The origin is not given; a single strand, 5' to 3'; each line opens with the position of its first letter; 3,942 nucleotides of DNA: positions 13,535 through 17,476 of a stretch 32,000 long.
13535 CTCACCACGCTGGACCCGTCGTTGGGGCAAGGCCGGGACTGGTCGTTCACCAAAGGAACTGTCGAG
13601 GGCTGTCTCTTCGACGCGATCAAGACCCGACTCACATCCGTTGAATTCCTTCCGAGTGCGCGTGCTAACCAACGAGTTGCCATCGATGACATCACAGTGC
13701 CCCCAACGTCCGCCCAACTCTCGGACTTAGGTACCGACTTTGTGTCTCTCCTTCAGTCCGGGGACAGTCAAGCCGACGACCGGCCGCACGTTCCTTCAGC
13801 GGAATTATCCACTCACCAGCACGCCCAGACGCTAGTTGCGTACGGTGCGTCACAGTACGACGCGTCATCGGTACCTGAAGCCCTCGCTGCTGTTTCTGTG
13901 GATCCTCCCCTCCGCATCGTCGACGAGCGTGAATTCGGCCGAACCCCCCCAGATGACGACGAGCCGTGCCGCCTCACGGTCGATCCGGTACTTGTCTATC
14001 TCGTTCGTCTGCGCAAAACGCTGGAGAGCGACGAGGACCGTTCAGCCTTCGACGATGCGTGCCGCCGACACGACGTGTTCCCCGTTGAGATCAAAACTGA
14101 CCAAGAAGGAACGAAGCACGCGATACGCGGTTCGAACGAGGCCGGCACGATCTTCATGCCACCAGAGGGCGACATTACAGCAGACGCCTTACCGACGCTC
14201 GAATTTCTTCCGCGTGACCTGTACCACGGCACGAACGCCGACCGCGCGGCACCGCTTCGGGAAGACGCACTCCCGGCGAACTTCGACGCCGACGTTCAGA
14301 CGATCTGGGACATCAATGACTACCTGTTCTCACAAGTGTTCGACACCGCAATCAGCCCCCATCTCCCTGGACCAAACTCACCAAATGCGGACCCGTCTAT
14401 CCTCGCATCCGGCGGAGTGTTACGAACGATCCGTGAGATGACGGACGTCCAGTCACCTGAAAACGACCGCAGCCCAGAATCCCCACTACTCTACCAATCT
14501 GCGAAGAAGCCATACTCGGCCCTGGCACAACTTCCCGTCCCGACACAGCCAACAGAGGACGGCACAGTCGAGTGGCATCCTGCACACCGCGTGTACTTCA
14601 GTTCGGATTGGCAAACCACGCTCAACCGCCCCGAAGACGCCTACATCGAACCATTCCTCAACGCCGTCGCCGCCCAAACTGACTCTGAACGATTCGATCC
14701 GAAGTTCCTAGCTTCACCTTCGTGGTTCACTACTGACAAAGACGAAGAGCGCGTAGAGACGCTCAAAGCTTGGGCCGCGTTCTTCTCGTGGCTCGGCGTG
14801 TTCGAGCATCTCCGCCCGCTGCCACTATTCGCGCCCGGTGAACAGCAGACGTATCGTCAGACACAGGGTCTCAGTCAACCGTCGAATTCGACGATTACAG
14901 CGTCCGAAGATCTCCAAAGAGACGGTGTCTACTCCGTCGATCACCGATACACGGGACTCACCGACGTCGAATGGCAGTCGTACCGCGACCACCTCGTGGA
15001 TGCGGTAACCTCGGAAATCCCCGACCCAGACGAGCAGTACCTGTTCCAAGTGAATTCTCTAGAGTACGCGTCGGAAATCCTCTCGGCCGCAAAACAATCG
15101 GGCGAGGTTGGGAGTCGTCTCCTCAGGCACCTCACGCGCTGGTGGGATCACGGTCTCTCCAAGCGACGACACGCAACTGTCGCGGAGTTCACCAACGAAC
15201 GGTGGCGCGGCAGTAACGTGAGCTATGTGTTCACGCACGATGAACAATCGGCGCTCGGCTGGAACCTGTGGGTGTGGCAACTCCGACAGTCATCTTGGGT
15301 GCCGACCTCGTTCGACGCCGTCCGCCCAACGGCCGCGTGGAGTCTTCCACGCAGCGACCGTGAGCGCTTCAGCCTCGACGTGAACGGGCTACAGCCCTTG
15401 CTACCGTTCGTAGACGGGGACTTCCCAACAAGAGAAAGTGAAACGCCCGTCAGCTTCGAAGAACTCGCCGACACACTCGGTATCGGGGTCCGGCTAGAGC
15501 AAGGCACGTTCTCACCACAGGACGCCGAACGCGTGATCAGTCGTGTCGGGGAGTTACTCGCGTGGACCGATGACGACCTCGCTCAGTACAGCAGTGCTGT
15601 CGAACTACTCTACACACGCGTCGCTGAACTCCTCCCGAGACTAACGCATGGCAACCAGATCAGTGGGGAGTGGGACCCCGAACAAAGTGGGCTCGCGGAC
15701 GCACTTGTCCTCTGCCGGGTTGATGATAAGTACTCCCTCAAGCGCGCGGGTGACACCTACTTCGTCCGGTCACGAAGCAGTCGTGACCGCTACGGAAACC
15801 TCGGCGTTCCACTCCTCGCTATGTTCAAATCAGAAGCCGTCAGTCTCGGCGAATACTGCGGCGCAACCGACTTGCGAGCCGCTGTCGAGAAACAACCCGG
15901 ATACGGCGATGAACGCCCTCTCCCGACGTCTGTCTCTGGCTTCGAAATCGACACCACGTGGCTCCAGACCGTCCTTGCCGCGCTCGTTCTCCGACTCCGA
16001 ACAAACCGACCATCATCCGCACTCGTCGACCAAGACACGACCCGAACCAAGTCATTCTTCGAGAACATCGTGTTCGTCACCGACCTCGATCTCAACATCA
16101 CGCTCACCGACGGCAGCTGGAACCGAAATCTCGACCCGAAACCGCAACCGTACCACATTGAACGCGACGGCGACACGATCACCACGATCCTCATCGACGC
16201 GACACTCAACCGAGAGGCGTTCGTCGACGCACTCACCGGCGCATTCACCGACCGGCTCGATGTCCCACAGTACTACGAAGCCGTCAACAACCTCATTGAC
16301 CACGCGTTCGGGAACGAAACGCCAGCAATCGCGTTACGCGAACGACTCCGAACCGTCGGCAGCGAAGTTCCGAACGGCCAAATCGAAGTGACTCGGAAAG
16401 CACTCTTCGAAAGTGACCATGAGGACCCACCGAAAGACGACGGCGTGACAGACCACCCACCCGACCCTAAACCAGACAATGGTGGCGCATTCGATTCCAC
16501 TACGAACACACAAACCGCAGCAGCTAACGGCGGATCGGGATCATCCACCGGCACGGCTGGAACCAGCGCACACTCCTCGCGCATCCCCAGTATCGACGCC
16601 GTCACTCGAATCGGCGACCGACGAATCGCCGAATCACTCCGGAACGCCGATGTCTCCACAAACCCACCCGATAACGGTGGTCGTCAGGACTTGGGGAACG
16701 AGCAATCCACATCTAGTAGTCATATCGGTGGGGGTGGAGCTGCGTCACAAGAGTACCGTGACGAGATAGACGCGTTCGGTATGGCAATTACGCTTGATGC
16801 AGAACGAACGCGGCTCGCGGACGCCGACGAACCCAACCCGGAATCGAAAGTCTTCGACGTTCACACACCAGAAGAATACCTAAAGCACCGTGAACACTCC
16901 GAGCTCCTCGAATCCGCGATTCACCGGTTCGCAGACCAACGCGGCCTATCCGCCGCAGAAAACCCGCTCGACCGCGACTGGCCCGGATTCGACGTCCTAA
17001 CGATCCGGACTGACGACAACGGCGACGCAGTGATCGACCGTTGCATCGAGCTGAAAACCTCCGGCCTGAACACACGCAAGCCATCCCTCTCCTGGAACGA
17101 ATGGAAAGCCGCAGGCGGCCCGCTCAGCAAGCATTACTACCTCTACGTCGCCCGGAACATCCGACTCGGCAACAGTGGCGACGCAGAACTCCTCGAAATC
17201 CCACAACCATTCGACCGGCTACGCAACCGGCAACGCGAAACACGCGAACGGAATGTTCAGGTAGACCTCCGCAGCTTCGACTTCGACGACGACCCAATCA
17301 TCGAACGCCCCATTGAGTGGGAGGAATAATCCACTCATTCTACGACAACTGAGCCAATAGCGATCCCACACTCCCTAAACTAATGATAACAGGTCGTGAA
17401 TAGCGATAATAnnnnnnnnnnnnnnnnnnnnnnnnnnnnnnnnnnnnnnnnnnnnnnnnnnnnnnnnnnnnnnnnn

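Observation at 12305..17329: Archaeal 1674-aa protein with NO VEIN/sacsin-like architecture: GHKL ATPase at the N-terminus, DUF3883 nuclease-like domain at the C-terminus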

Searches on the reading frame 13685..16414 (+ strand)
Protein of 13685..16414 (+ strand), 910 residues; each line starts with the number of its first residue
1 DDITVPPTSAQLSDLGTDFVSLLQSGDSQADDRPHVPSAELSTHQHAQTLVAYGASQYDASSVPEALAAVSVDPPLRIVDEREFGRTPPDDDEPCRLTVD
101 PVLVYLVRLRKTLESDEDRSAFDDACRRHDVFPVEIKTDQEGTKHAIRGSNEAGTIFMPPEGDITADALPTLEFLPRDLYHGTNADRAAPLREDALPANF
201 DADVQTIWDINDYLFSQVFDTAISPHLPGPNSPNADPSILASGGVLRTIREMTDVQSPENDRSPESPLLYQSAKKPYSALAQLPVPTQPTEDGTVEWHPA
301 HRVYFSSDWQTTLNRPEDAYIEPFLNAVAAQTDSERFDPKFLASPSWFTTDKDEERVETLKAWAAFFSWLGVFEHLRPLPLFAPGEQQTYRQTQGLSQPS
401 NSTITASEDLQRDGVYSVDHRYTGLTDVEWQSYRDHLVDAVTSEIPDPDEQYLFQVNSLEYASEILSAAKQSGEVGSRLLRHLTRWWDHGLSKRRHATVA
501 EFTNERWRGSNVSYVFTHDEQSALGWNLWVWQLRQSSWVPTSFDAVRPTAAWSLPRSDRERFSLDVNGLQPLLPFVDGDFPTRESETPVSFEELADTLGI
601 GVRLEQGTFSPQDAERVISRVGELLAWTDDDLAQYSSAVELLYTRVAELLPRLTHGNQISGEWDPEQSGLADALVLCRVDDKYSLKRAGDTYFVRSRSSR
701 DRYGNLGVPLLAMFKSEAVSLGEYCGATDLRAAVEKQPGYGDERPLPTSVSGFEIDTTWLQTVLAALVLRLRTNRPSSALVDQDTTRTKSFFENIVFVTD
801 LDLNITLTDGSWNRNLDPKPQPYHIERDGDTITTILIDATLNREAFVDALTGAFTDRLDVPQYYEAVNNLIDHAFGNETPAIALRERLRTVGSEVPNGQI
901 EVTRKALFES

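Call 82: search_protein_representatives(protein=window:13685-16414:+)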
Query: 910 residues. Proteins with E-value up to 0.001 (for the whole library): 71; up to 1e-10: 56; up to 1e-30: 16. The best 71 are listed.
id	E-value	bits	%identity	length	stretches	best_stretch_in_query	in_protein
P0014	6.7e-252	854.6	48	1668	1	3-908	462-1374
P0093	5.9e-164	563.6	40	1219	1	1-895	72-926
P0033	2.9e-88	313.1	33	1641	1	30-829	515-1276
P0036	9.1e-78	278.4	29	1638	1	63-872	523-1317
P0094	4.1e-74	266.3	30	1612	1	31-909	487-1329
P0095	1.4e-64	234.8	31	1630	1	30-808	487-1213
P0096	7.3e-64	232.4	32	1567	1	36-808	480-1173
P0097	3.2e-57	210.5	31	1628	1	4-802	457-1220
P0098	1.1e-56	208.7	53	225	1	42-234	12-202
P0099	6.7e-52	192.8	30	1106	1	93-808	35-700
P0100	9.2e-49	182.4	26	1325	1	92-860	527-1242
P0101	6.1e-45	169.8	30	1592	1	35-805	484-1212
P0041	2.1e-43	164.7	28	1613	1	2-742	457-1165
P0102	7.1e-36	139.8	30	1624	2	350-810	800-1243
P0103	1.3e-33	132.3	32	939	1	1-485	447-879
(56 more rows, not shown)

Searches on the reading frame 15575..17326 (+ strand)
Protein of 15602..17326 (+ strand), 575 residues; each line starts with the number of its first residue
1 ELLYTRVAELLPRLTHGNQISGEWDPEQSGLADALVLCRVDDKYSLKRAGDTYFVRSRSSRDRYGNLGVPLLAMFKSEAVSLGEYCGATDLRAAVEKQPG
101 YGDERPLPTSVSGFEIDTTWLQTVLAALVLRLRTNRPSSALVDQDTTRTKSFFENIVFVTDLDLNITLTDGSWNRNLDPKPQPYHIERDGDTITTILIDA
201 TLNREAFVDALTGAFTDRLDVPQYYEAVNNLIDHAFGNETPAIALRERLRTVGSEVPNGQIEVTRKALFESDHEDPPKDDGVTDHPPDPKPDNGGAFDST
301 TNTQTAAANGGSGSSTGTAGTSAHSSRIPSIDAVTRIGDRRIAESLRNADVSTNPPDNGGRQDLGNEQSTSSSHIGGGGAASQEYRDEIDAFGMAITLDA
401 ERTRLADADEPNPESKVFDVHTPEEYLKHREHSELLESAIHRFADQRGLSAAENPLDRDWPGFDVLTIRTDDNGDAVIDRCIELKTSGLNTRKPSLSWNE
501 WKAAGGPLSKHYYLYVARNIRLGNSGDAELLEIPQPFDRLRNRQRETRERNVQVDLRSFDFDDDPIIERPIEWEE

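Call 21: search_protein_families(library=padloc, proteins=[window:15602-17326:+], max_evalue=0.01)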
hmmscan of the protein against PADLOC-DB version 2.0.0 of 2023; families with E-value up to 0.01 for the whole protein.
window:15602-17326:+ (575 aa): 0 families

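Call 49: predict_structure(alignment_id=A2)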
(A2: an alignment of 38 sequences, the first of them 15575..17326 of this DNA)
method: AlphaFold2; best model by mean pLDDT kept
length: 584 residues; sequences in the alignment: 38
mean_pLDDT: 76.6   pTM: 0.46
mean pLDDT of the five models: 76.6, 76.3, 74.6, 74.5, 73.4
residues with pLDDT >= 90: 223; 70-90: 210; 50-70: 59; < 50: 92
segments of 3 or more residues with pLDDT < 50: 25-27, 281-331, 359-388, 551-558
pLDDT, mean of each block of 10 residues (from residue 1): 67 78 53 69 87 88 78 78 73 86 84 93 96 96 77 92 95 82 65 85 93 93 88 82 94 87 79 90 35 29 26 24 26 73 87 63 26 27 37 87 97 95 96 94 96 93 88 95 95 90 81 86 93 85 79 50 75 84 81
secondary structure, 60 per line:
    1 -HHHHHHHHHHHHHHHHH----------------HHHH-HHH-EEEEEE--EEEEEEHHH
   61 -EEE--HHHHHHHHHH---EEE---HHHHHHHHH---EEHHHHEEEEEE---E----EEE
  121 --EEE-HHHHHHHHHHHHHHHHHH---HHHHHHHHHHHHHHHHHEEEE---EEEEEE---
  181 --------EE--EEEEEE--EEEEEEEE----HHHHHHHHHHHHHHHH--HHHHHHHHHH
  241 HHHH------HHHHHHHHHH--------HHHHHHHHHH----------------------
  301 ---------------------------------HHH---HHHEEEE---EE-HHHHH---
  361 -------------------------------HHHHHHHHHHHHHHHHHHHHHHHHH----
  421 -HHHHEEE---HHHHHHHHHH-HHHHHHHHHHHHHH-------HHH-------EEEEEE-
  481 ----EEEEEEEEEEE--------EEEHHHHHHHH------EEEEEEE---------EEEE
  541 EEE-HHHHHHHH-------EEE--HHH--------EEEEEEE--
elements in order: H2-18 H35-38 E44-49 E52-57 E62-64 H67-76 E80-82 H86-94 H100-103 E104-109 E118-120 E123-125 H127-144 H148-164 E165-168 E172-177 E193-198 E201-208 H213-228 H231-244 H251-260 H269-278 E343-346 H353-357 H392-416 H422-425 E426-428 H432-441 H443-456 E474-479 E485-495 E504-506 H507-514 E521-527 E537-543 H545-552 E560-562 E576-582

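Call 53: fold_search(model_id=the predicted structure, library=pdb)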
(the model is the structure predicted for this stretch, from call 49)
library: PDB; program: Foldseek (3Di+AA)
matches with E <= 10: 51; with E <= 0.001: 0
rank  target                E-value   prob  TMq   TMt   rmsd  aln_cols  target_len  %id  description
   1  2wcw_B                3.9e-01  0.72  0.11  0.43   4.8       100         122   14  1.6A resolution structure of Archaeoglobus fulgidus Hjc, a Holliday junction resolvase from an archaeal hyperthermophi (released 2009-03-24)
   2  2wcz_B                4.6e-01  0.66  0.11  0.45   4.8       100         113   13  1.6A resolution structure of Archaeoglobus fulgidus Hjc, a Holliday junction resolvase from an archaeal hyperthermophi (released 2009-03-24)
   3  2wcw_D                5.7e-01  0.38  0.10  0.38   5.0       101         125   18  1.6A resolution structure of Archaeoglobus fulgidus Hjc, a Holliday junction resolvase from an archaeal hyperthermophi (released 2009-03-24)
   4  1gef_A                6.0e-01  0.20  0.09  0.34   9.7       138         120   12  Crystal structure of the archaeal holliday junction resolvase HJC (released 2001-03-21)
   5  2wcw_C                6.3e-01  0.41  0.11  0.40   5.3        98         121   16  1.6A resolution structure of Archaeoglobus fulgidus Hjc, a Holliday junction resolvase from an archaeal hyperthermophi (released 2009-03-24)
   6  2wcw_A                7.4e-01  0.33  0.10  0.38   4.9       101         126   18  1.6A resolution structure of Archaeoglobus fulgidus Hjc, a Holliday junction resolvase from an archaeal hyperthermophi (released 2009-03-24)
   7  2wiw_B                1.3e+00  0.21  0.10  0.35   5.1        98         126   18  Crystal structures of Holliday junction resolvases from Archaeoglobus fulgidus bound to DNA substrate (released 2009-05-26)
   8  4yzo_B                1.4e+00  0.03  0.10  0.13  16.1       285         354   14  Crystal Structure Analysis of Thiolase-like protein, ST0096 from Sulfolobus Tokodaii (released 2016-03-30)
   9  1gef_B                2.2e+00  0.16  0.09  0.35   6.1        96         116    9  Crystal structure of the archaeal holliday junction resolvase HJC (released 2001-03-21)
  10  7qp5_B                2.4e+00  0.03  0.08  0.15  17.3       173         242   13  Crystal Structure of E. coli FhuF (released 2023-07-12)
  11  2wcz_A                2.7e+00  0.23  0.11  0.42   4.8       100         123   13  1.6A resolution structure of Archaeoglobus fulgidus Hjc, a Holliday junction resolvase from an archaeal hyperthermophi (released 2009-03-24)
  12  8sln_A                3.0e+00  0.06  0.10  0.20  12.4       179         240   16  Crystal structure of Deinococcus geothermalis PprI complexed with ssDNA (released 2024-03-13)
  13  6krd_H                3.3e+00  0.01  0.04  0.05  15.6       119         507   15  TRiC at 0.05 mM ADP-AlFx, Conformation 4, 0.05-C4 (released 2019-09-18)
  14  1fiu_A                3.5e+00  0.06  0.09  0.16   8.1       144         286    8  TETRAMERIC RESTRICTION ENDONUCLEASE NGOMIV IN COMPLEX WITH CLEAVED DNA (released 2001-02-07)
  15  8a4c_C                3.7e+00  0.08  0.09  0.24   7.7        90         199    7  Structure of human Rep15:Rab3B complex. (released 2022-08-10)
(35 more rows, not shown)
